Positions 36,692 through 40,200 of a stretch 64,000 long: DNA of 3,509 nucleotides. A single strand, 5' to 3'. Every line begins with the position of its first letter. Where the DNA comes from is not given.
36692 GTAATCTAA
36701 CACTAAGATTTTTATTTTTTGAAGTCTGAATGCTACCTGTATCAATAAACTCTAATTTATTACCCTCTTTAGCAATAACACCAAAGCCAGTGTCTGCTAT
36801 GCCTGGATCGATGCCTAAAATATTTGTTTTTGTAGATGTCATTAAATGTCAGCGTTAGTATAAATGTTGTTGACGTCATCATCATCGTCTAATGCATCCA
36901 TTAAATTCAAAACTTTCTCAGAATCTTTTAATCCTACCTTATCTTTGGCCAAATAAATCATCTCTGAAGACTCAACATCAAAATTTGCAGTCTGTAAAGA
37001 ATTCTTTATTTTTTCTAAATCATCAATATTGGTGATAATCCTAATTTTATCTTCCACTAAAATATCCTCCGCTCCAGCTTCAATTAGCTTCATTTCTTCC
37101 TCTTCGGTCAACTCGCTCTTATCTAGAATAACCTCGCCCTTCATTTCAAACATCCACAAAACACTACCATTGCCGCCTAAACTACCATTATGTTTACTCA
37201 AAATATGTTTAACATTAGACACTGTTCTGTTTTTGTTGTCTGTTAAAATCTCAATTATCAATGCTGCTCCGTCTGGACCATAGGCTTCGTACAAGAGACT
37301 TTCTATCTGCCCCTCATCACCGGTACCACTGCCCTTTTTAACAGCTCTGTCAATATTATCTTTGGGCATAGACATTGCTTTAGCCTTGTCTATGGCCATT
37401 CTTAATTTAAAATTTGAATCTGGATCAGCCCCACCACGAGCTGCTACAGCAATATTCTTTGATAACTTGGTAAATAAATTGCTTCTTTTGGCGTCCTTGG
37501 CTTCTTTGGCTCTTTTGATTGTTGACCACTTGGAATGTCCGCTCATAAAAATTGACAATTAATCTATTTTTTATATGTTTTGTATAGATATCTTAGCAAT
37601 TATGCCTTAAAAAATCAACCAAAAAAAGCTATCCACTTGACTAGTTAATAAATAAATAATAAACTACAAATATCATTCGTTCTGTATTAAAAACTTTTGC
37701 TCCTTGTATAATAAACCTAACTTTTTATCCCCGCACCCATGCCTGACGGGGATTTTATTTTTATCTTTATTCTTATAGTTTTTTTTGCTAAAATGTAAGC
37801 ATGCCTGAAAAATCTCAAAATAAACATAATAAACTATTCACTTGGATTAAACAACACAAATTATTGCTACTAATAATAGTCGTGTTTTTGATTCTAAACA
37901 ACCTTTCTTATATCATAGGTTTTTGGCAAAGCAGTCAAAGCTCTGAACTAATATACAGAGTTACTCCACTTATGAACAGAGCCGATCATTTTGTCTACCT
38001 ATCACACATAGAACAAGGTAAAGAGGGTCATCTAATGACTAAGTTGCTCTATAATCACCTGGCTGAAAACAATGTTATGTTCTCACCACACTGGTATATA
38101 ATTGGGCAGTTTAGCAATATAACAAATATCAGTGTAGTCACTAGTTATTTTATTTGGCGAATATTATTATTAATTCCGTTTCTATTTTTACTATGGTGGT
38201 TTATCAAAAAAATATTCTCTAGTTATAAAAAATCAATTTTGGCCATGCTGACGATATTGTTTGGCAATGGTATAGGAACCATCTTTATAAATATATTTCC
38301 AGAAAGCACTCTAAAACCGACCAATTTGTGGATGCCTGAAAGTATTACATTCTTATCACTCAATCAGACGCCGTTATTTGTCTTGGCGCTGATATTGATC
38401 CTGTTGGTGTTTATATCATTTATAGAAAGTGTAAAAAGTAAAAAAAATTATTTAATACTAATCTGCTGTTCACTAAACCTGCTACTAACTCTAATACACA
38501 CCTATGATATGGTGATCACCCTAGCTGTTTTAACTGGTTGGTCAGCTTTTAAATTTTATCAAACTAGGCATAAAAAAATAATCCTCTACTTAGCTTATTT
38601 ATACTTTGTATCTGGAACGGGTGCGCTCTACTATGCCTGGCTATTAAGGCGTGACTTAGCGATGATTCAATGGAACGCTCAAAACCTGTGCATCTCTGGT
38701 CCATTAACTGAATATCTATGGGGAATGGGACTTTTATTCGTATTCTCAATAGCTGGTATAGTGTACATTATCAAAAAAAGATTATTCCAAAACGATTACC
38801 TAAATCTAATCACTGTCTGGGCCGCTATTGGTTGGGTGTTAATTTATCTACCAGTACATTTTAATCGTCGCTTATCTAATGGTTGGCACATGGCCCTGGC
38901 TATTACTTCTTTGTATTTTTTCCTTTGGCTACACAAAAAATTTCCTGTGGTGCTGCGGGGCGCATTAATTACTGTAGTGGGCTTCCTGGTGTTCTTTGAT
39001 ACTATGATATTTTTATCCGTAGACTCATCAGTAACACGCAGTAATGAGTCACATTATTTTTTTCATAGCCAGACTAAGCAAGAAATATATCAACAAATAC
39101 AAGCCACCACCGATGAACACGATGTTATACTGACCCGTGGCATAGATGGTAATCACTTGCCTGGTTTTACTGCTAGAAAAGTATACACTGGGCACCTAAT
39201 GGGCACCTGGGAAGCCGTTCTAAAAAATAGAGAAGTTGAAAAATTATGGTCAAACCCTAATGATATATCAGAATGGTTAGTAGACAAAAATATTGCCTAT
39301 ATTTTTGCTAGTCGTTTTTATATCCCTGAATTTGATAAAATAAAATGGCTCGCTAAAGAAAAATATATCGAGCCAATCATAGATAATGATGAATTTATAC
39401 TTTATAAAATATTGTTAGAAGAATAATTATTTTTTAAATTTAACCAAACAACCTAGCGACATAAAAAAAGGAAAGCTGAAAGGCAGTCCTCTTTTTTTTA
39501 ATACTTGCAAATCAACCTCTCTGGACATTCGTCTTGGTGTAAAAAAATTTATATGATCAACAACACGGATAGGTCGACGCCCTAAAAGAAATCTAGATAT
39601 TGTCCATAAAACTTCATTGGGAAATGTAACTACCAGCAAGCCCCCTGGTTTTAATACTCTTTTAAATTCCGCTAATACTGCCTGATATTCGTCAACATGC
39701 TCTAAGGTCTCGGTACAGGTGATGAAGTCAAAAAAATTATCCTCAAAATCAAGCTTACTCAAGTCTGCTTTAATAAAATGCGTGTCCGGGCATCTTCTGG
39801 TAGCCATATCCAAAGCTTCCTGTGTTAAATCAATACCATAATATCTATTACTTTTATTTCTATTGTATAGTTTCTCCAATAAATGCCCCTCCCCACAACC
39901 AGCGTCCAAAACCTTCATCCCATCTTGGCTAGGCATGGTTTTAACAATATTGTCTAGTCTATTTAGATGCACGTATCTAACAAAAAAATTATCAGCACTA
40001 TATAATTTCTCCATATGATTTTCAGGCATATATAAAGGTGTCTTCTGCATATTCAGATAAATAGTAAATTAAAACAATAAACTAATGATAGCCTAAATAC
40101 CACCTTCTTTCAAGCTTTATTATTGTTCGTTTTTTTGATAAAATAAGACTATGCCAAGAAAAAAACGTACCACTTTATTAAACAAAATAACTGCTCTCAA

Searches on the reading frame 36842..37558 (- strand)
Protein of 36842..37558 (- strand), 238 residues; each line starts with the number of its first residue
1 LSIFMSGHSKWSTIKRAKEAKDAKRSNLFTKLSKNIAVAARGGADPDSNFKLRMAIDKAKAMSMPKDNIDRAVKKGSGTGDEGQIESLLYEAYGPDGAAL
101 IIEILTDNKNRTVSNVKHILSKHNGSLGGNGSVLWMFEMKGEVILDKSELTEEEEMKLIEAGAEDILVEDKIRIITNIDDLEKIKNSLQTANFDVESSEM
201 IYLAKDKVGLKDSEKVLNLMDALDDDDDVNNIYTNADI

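Call 71: search_protein_families(library=pfam, proteins=[window:36842-37558:-], max_evalue=0.0001)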
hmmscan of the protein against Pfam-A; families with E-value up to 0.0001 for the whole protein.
window:36842-37558:- (238 aa): 2 families
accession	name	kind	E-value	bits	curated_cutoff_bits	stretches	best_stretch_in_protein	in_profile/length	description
PF01709.26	Transcrip_reg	-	6.8e-49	166.1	27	1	86-236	2-160/160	TACO1/YebC second and third domain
PF20772.2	TACO1_YebC_N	-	1.3e-30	106.1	36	1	9-78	1-72/73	TACO1/YebC protein N-terminal domain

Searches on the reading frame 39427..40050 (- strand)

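Call 71: search_protein_families(library=pfam, proteins=[window:39427-40050:-], max_evalue=0.0001)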
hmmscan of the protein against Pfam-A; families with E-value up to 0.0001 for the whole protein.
window:39427-40050:- (207 aa): 15 families
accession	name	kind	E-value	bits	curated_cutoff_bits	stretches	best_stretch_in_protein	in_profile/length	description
PF08241.18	Methyltransf_11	-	5.4e-26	91.5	21.2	1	48-141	1-95/95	Methyltransferase domain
PF13649.12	Methyltransf_25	-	1e-23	84.2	27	1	47-137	1-97/97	Methyltransferase domain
PF13847.12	Methyltransf_31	-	4.9e-22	78.6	27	1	42-145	2-113/145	Methyltransferase domain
PF13489.12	Methyltransf_23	-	1.9e-21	76.9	27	1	35-177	13-152/164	Methyltransferase domain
PF08242.18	Methyltransf_12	-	3.6e-17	63.3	30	1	48-139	1-98/98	Methyltransferase domain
PF07021.18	MetW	-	3.3e-14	53.4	21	1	42-157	12-123/193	Methionine biosynthesis protein MetW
PF01209.24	Ubie_methyltran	-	2.3e-13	50.5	20.1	1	33-141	37-151/233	ubiE/COQ5 methyltransferase family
PF02353.26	CMAS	-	8.5e-09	35.5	27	1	29-141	48-164/273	Mycolic acid cyclopropane synthetase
PF05148.21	Methyltransf_8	-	1.6e-07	31.9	27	1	28-142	56-157/219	Hypothetical methyltransferase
PF03291.22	mRNA_G-N7_MeTrfase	-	3.3e-06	26.9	26.6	0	32-108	49-123/315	mRNA (guanine-N(7))-methyltransferase domain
PF01728.25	FtsJ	-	8.2e-06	26.3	24.1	1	32-112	9-97/181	FtsJ-like methyltransferase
PF05175.20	MTS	-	1.8e-05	24.9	23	1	35-141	23-138/170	Methyltransferase small domain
PF05401.17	NodS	-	1.9e-05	25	24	1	32-140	31-143/201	Nodulation protein S (NodS)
PF13679.12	Methyltransf_32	-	5.9e-05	23.5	27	1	32-91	13-77/143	Methyltransferase domain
PF03141.22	Methyltransf_29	-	7.4e-05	21.9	23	1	29-142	102-218/506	Putative S-adenosyl-L-methionine-dependent methyltransferase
